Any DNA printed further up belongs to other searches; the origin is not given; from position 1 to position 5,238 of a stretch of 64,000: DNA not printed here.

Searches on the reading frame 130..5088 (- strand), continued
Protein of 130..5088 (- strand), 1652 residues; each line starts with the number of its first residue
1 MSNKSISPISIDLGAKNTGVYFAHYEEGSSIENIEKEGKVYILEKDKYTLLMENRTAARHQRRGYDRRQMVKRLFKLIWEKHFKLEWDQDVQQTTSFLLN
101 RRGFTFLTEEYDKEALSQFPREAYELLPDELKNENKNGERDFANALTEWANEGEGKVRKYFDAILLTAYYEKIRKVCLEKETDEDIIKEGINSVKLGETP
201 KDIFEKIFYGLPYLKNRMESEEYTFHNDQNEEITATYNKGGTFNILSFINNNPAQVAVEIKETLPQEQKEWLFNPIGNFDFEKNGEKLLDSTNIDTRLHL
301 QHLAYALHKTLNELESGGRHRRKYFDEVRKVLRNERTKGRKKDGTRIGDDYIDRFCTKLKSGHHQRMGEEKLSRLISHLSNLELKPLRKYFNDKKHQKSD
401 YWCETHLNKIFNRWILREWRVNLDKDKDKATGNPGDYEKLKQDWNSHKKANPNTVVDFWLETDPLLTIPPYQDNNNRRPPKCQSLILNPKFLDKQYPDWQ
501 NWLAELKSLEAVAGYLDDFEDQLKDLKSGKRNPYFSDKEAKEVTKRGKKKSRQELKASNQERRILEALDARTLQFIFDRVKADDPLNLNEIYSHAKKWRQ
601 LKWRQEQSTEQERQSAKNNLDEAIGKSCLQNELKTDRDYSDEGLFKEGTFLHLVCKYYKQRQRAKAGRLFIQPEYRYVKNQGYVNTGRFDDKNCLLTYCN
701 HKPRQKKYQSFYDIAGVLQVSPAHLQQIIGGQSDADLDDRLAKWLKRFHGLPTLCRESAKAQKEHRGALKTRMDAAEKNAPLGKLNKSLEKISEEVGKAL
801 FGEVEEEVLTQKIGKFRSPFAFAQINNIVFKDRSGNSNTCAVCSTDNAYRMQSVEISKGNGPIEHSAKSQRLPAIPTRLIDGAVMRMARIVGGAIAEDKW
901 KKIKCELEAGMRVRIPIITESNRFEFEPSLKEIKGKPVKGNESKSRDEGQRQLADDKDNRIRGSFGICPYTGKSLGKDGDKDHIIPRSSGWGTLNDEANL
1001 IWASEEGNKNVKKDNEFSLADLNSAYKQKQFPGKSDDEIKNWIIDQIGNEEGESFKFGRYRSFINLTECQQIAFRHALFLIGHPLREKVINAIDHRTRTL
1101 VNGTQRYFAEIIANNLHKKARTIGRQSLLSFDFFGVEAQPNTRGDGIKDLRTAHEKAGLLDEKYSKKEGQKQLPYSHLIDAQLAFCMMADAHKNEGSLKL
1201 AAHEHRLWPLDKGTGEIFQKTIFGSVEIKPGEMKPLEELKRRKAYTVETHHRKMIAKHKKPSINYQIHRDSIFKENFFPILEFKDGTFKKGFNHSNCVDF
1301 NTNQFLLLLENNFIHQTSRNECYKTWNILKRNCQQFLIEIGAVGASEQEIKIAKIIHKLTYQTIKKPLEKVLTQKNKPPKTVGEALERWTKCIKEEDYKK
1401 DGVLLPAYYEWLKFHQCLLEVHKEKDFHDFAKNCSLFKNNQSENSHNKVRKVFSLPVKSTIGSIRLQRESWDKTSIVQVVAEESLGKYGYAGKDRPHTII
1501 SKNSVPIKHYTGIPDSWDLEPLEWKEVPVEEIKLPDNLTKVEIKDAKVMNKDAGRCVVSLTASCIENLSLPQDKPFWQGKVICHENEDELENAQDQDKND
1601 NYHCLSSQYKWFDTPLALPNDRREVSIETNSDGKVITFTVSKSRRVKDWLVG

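Call 21: find_homologous_proteins(query=L002:15505-16458:+, max_evalue=1e-20)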
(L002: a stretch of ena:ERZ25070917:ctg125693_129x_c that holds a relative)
Query L002:15505-16458:+ (318 aa): 640 proteins with E <= 1e-20 among 2116 candidates; the best 120 are listed.
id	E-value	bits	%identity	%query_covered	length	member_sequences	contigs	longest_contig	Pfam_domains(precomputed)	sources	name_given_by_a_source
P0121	1.4e-207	706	100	100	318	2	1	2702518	PF01867.22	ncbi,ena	-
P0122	8.2e-196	667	93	100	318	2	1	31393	PF01867.22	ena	-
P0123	1.6e-194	663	93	100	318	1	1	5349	PF01867.22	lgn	-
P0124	7.1e-191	651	91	100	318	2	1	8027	PF01867.22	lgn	-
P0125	3.0e-189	646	91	100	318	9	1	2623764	PF01867.22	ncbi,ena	-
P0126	4.7e-183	625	87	100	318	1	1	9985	PF01867.22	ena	-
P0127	8.8e-182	621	86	100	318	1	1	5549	PF01867.22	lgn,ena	-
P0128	5.7e-180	615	86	100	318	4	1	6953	PF01867.22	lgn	-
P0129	1.9e-179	613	86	100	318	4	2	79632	PF01867.22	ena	-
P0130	2.2e-177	607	84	100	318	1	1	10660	PF01867.22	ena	-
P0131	2.7e-176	603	84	100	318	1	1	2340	PF01867.22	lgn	-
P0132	5.0e-176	602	83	100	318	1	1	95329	PF01867.22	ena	-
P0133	5.6e-176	602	83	100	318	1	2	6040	PF01867.22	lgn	-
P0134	1.1e-175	601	83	100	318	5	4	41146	PF01867.22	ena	-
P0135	6.5e-175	599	84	100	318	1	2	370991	PF01867.22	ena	-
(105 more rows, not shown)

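Call 22: list_cluster_members(proteins=[P0121, P0122, P0123, P0124, P0125, P0126, P0127, P0128, P0129, P0130])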
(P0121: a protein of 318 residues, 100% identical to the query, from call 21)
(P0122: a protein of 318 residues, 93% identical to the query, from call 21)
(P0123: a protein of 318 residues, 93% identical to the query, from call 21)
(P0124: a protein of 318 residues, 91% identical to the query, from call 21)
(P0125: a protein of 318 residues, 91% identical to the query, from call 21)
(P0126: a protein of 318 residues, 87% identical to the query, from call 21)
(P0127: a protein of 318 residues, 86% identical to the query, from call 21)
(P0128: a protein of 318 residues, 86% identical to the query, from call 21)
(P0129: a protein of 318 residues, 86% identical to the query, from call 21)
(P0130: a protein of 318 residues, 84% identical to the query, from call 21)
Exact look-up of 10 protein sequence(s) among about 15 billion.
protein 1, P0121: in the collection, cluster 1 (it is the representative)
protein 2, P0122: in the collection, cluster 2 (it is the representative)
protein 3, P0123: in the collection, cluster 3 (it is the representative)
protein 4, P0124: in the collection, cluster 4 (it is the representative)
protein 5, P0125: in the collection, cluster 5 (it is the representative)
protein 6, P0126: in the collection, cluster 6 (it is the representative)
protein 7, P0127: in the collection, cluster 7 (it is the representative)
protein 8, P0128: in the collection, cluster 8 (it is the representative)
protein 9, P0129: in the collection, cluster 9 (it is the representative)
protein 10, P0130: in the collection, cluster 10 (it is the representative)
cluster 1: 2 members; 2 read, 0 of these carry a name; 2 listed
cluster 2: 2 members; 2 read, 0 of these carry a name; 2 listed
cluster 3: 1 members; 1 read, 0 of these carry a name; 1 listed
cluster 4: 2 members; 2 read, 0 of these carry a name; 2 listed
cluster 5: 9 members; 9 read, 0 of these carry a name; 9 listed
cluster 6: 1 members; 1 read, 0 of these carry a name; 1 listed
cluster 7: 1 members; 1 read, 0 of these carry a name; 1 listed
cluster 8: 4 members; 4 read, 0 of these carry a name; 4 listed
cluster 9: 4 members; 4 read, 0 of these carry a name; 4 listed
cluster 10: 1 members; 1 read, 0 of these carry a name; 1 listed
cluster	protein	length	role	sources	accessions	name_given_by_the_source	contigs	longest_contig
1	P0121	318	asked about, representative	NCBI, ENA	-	-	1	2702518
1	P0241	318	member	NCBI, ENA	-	-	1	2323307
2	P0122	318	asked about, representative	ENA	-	-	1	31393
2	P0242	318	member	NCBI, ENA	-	-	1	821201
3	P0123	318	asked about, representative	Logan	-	-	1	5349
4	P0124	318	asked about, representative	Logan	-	-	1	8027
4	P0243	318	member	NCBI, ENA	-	-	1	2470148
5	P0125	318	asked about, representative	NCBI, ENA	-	-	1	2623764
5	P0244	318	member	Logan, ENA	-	-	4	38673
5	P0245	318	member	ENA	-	-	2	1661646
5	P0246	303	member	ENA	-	-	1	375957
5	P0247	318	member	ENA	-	-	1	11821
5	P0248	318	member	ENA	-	-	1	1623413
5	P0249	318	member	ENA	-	-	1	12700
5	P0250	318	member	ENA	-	-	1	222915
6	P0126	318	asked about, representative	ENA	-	-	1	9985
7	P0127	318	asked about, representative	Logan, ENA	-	-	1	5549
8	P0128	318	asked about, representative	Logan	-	-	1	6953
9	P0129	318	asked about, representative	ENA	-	-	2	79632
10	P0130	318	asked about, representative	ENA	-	-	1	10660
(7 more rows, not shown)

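Call 23: find_encoding_contigs(protein=P0242, flank=10000, max_places=5)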
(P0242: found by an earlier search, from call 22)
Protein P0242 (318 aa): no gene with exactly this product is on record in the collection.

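Call 25: find_encoding_contigs(protein=P0009, flank=10000, max_places=3)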
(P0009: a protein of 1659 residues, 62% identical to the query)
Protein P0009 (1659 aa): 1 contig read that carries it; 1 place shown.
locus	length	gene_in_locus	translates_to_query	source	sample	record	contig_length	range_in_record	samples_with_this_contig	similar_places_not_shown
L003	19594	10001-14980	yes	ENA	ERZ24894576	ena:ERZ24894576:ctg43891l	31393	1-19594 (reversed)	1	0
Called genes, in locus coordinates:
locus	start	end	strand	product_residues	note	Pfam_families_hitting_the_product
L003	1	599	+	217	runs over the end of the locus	PF02666:PS_Dcarbxylase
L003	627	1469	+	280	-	PF01066:CDP-OH_P_transf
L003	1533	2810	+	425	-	PF07690:MFS_1, PF00083:Sugar_tr, PF05977:MFS_3 (faint), PF06779:MFS_4 (weak), PF07690:MFS_1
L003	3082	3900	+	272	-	PF03976:PPK2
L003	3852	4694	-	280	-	PF12849:PBP_like_2, PF13531:SBP_bac_11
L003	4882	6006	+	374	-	PF01594:AI-2E_transport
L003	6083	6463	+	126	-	PF02627:CMD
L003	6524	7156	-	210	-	PF13489:Methyltransf_23, PF08241:Methyltransf_11, PF08242:Methyltransf_12, PF13649:Methyltransf_25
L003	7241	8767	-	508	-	PF00501:AMP-binding, PF13193:AMP-binding_C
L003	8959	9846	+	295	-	PF00892:EamA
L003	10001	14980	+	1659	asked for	PF21069:Csx12, PF22385:Cas9_C_2 (weak)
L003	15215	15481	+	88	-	PF10387:DUF2442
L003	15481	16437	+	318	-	PF01867:Cas_Cas1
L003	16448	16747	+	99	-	PF09827:CRISPR_Cas2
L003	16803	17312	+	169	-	PF12705:PDDEXK_1, PF01930:Cas_Cas4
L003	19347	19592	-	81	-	?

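Call 26: find_encoding_contigs(protein=P0006, flank=10000, max_places=3)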
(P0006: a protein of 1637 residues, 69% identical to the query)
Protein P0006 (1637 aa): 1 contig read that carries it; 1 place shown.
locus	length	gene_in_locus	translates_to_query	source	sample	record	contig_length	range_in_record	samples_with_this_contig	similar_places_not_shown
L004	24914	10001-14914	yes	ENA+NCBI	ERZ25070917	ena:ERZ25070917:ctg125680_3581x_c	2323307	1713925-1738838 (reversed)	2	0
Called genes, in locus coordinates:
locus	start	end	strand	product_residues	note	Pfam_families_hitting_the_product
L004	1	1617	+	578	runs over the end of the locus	PF02776:TPP_enzyme_N, PF00205:TPP_enzyme_M, PF02775:TPP_enzyme_C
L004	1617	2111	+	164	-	PF01842:ACT, PF22629:ACT_AHAS_ss, PF13710:ACT_5, PF10369:ALS_ss_C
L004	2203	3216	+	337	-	PF02826:2-Hacid_dh_C, PF03807:F420_oxidored, PF07991:KARI_N, PF01450:KARI_C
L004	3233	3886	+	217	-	PF02666:PS_Dcarbxylase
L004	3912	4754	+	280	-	PF01066:CDP-OH_P_transf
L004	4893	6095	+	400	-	PF00083:Sugar_tr, PF06779:MFS_4, PF07690:MFS_1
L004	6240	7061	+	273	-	PF03976:PPK2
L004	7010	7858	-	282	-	PF12849:PBP_like_2, PF13531:SBP_bac_11 (weak)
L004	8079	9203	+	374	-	PF01594:AI-2E_transport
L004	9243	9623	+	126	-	PF02627:CMD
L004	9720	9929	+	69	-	-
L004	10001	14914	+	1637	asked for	PF21069:Csx12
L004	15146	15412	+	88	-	PF10387:DUF2442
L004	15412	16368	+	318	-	PF01867:Cas_Cas1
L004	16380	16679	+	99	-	PF09827:CRISPR_Cas2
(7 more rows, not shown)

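Call 27: find_encoding_contigs(protein=P0003, flank=10000, max_places=3)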
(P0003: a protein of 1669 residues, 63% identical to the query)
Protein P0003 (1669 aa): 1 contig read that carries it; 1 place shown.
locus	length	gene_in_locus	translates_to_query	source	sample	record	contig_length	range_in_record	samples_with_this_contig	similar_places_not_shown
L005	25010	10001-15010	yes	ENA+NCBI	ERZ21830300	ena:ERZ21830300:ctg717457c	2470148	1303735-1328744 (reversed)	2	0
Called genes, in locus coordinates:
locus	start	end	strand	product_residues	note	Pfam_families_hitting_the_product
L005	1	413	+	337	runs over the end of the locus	PF02826:2-Hacid_dh_C, PF03807:F420_oxidored, PF07991:KARI_N, PF01450:KARI_C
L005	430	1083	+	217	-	PF02666:PS_Dcarbxylase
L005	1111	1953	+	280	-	PF01066:CDP-OH_P_transf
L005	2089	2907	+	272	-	PF03976:PPK2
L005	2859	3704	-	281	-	PF12849:PBP_like_2, PF13531:SBP_bac_11 (weak)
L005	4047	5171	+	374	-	PF01594:AI-2E_transport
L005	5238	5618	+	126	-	PF02627:CMD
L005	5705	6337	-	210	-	PF13489:Methyltransf_23, PF08241:Methyltransf_11, PF08242:Methyltransf_12, PF13649:Methyltransf_25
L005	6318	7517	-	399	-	PF13191:AAA_16, PF01637:ATPase_2 (weak), PF00004:AAA (weak), PF13173:AAA_14 (faint), PF13401:AAA_22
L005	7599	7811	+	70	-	-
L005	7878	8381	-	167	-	-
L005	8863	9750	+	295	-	PF00892:EamA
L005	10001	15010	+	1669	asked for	PF21069:Csx12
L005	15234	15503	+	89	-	PF10387:DUF2442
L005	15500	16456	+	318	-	PF01867:Cas_Cas1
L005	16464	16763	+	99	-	PF09827:CRISPR_Cas2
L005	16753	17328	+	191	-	PF01930:Cas_Cas4, PF12705:PDDEXK_1 (weak)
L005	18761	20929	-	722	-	PF00929:RNase_T, PF00571:CBS, PF03445:DUF294, PF10335:DUF294_C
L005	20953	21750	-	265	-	PF00218:IGPS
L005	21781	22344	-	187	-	PF00117:GATase, PF07722:Peptidase_C26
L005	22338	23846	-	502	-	PF04715:, PF00425:Chorismate_bind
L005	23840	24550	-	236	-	PF00834:Ribul_P_3_epim, PF01729:QRPTase_C (faint)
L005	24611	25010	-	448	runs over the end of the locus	PF00089:Trypsin, PF13365:Trypsin_2, PF00595:PDZ, PF13180:PDZ_2, PF17820:PDZ_6 (weak), PF13180:PDZ_2, PF00595:PDZ, PF17820:PDZ_6 (weak), +1 more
